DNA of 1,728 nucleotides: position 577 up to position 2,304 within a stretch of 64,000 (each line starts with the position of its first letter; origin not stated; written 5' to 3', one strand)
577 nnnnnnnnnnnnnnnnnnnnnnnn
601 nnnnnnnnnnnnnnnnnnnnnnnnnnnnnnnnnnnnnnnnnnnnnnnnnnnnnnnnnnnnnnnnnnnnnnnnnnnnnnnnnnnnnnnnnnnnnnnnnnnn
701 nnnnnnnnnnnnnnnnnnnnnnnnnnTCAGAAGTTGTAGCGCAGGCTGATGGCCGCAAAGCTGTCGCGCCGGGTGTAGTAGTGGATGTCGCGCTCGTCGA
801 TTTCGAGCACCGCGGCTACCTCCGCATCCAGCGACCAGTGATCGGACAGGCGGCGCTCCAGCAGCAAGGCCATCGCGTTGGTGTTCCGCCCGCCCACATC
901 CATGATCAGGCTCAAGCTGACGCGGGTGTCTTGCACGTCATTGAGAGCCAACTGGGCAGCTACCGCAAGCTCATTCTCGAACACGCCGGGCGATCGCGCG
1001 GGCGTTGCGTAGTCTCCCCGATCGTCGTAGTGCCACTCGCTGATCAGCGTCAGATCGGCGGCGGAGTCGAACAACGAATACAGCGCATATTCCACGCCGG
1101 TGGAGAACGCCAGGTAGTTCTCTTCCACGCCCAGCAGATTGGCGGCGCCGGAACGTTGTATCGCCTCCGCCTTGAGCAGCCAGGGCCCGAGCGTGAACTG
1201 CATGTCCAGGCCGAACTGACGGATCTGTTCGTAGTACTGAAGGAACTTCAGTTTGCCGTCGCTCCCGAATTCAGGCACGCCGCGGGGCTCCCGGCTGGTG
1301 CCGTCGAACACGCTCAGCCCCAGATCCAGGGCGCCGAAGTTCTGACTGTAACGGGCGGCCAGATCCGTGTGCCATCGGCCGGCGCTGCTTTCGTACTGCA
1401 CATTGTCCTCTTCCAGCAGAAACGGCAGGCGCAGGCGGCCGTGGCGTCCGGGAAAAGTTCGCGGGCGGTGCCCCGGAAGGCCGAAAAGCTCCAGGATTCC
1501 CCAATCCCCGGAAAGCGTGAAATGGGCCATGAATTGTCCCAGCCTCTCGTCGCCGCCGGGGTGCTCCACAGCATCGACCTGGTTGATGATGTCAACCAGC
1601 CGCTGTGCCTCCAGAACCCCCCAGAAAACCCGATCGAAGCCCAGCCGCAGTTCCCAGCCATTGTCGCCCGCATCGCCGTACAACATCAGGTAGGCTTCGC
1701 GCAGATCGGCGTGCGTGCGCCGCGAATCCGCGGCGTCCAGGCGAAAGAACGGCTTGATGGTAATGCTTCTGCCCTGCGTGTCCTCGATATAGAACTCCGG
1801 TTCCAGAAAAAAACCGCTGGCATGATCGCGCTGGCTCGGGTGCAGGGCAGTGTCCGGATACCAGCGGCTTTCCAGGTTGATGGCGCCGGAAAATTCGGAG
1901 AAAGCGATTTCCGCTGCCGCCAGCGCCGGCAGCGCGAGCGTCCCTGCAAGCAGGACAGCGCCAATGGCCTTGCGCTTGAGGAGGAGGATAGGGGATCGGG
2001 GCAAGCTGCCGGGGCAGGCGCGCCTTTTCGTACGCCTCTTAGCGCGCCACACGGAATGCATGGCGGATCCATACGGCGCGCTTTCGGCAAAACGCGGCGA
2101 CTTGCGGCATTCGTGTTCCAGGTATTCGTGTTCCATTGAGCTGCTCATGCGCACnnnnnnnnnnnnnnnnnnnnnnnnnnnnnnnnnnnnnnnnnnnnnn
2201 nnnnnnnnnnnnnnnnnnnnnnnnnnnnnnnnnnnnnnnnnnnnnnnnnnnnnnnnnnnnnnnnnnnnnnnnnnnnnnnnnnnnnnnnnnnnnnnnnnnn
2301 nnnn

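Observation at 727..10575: Candidate isoprenoid synthesis, oxidative tailoring and export system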

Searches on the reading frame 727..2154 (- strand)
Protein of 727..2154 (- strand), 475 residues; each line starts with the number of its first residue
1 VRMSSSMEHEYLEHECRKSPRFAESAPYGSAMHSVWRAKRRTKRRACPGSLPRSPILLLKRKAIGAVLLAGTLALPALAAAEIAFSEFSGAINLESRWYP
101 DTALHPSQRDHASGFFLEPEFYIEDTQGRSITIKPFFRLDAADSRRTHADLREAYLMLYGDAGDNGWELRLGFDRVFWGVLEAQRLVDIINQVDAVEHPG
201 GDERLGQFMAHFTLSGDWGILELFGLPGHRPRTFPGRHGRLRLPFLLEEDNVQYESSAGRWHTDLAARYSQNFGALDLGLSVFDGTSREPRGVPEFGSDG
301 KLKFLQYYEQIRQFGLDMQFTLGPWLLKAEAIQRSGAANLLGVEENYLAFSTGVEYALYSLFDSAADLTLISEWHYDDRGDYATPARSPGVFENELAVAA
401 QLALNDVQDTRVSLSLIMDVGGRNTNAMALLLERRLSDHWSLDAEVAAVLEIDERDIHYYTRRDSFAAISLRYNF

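Call 4: search_protein_families(library=pfam, proteins=[window:727-2154:-], max_evalue=0.01)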
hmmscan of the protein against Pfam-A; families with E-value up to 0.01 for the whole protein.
window:727-2154:- (475 aa): 1 family
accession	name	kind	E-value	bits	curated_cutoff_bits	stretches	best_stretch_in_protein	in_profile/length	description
PF06980.17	DUF1302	-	6.6e-05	22.5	23.2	0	265-409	291-424/541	Protein of unknown function (DUF1302)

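Call 5: search_protein_families(library=ncbifam, proteins=[window:727-2154:-], max_evalue=0.01)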
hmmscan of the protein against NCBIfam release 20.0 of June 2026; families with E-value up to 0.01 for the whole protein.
window:727-2154:- (475 aa): 0 families

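Call 52: search_solved_structures(query=window:727-2154:-, max_evalue=1)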
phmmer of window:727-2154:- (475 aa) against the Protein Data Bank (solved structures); distinct sequences matched with E-value up to 1: 0.

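Call 76: search_protein_families(library=pfam, alignment_id=A3, max_evalue=0.01)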
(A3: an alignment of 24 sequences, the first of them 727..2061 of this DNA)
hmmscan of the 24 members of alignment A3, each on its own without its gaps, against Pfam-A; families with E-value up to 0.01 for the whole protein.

A. member 1, window:727-2061:- (444 aa): 1 family
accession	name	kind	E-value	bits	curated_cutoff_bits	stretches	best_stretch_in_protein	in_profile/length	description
PF06980.17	DUF1302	-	8.1e-05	22.2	23.2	0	234-378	291-424/541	Protein of unknown function (DUF1302)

B. families by the number of members that match (of 24 scanned): 2 families
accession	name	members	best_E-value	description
PF06980.17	DUF1302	21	9.5e-08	Protein of unknown function (DUF1302)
PF13609.12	Porin_4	1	0.0083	Gram-negative porin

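Call 77: search_solved_structures(query=A3, max_evalue=10)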
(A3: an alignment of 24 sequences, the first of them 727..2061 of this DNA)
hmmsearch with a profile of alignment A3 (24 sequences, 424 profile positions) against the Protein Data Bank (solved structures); distinct sequences matched with E-value up to 10: 3.
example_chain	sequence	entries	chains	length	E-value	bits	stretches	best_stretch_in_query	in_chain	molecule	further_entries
8bfh_A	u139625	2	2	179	0.4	12.6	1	307-392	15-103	CCR4-NOT transcription complex subunit 11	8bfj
8fy3_C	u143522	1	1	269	0.93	11.4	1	307-391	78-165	CCR4-NOT transcription complex subunit 11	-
8bfi_C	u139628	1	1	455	2.4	10.1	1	307-390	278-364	CCR4-NOT transcription complex subunit 11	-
